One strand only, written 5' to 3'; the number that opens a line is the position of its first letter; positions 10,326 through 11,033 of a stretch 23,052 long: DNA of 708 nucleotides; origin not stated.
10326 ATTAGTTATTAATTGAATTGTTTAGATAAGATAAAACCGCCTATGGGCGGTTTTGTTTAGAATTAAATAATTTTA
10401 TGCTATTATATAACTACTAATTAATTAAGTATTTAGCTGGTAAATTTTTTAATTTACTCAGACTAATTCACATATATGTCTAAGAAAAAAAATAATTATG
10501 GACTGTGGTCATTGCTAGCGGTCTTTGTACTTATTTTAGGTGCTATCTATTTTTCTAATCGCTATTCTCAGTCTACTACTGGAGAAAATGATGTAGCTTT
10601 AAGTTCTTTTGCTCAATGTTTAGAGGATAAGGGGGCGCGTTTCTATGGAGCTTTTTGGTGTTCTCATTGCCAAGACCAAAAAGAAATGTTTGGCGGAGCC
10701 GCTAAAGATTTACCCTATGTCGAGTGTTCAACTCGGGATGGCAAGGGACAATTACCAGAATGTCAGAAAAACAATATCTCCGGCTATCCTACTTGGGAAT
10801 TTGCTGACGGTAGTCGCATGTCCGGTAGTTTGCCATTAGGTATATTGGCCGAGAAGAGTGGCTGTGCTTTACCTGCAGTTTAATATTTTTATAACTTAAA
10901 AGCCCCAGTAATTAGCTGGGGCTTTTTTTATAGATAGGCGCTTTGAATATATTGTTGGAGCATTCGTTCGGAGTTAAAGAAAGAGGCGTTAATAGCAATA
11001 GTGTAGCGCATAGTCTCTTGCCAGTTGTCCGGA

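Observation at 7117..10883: Compact extracytoplasmic thiol-redox module genetically coupled to an L,D-transpeptidase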

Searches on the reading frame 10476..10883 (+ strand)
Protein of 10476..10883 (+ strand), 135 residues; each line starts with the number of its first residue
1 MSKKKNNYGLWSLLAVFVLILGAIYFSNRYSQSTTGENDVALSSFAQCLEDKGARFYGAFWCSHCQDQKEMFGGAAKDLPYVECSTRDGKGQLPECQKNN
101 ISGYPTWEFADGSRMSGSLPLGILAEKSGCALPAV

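Call 3: search_protein_families(library=pfam, proteins=[window:10476-10883:+], max_evalue=0.1)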
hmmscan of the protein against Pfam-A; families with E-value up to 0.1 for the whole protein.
window:10476-10883:+ (135 aa): 1 family
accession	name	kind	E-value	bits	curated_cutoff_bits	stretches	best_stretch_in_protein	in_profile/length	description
PF00085.26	Thioredoxin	-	0.00025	21.4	23.5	1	56-113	25-82/103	Thioredoxin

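Call 4: search_protein_families(library=ncbifam, proteins=[window:10476-10883:+], max_evalue=0.1)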
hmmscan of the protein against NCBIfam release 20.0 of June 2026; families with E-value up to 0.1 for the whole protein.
window:10476-10883:+ (135 aa): 2 families
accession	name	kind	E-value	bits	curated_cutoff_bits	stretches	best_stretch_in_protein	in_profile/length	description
TIGR01130.1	ER_PDI_fam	subfamily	0.00044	19.9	344.25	1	55-109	24-81/476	protein disulfide-isomerase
TIGR01126.1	pdi_dom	equivalog_domain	0.00088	19.5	107.2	1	56-112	21-80/105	protein disulfide-isomerase domain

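Call 35: search_solved_structures(query=window:10476-10883:+, max_evalue=10, show_alignments=2)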
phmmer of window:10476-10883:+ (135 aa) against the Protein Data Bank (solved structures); distinct sequences matched with E-value up to 10: 30.
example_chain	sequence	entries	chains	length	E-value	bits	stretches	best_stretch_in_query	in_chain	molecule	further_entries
3kp8_A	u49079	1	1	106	1.7e-19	73.5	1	46-132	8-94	VKORC1/thioredoxin domain protein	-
3kp9_A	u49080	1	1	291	5.3e-19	71.8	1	34-132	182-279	VKORC1/thioredoxin domain protein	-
4nv2_A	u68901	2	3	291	5.4e-19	71.8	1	34-132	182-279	VKORC1/thioredoxin domain protein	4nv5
4nv6_A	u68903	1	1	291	1e-17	67.7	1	34-132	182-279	VKORC1/thioredoxin domain protein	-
9sqm_E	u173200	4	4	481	7e-05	26.1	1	58-114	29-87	Protein disulfide-isomerase A3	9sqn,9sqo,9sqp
3idv_A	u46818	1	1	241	7.7e-05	25.9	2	55-109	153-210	Protein disulfide-isomerase A4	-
6eny_D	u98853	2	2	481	0.00019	24.7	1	58-114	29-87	Protein disulfide-isomerase A3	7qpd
3f8u_A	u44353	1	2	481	0.0033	20.7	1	58-114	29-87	Protein disulfide-isomerase A3ERp57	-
2alb_A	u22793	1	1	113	0.0036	20.5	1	58-114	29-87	Protein disulfide-isomerase A3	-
7qng_B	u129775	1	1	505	0.0037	20.5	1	58-114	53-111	Protein disulfide-isomerase A3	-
2diy_A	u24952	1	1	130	0.016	18.4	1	57-114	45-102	Thioredoxin-like protein 2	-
8zpw_B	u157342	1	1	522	0.017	18.3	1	43-119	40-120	Protein disulfide-isomerase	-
2wz9_A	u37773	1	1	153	0.024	17.9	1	57-114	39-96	GLUTAREDOXIN-3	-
2b5e_A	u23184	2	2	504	0.025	17.8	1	54-119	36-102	Protein disulfide-isomerase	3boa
2dj2_A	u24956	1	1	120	0.042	17.1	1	55-109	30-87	Protein disulfide-isomerase A4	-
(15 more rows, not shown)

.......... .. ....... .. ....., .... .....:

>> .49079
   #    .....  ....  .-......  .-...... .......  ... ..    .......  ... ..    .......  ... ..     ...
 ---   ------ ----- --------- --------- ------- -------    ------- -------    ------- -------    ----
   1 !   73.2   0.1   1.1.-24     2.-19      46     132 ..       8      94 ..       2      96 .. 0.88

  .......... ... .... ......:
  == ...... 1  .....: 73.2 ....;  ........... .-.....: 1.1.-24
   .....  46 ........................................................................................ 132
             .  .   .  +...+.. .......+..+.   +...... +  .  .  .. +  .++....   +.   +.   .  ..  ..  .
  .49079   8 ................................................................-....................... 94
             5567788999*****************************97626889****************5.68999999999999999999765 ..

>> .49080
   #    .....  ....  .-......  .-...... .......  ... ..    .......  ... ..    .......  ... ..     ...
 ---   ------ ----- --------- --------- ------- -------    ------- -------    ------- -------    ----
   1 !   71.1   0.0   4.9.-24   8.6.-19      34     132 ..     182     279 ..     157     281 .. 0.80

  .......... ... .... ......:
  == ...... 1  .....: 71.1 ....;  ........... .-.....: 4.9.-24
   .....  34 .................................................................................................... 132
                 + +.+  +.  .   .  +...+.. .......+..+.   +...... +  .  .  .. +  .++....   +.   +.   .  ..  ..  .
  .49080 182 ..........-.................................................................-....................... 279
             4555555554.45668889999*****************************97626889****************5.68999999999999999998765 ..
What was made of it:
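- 10476..10883 (+): Membrane-anchored Trx-like protein (135 aa) with WCSHC and six cysteines in all, homologous to the Trx-like domain fused to cyanobacterial VKOR. phmmer E 1.7e-19 to 3kp8 and 3kp9 (call 35).
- On VKOR-associated Trx-like domain (gene 10476-10883): E 1.7e-19 to 3kp8 and 5e-19 to 3kp9, with WC-x-HCQDQKE conserved (call 35).
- Closest known: VKOR-Trx fusion. Same: The window's separate 135-aa protein is a true homologue of the VKOR-fused Trx domain (call 35).
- Checked: That protein matches the Trx-like domain of Synechococcus VKOR with E 1.7e-19 (call 35).
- The window also has a separate VKOR-type DsbA-like protein (call 35).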
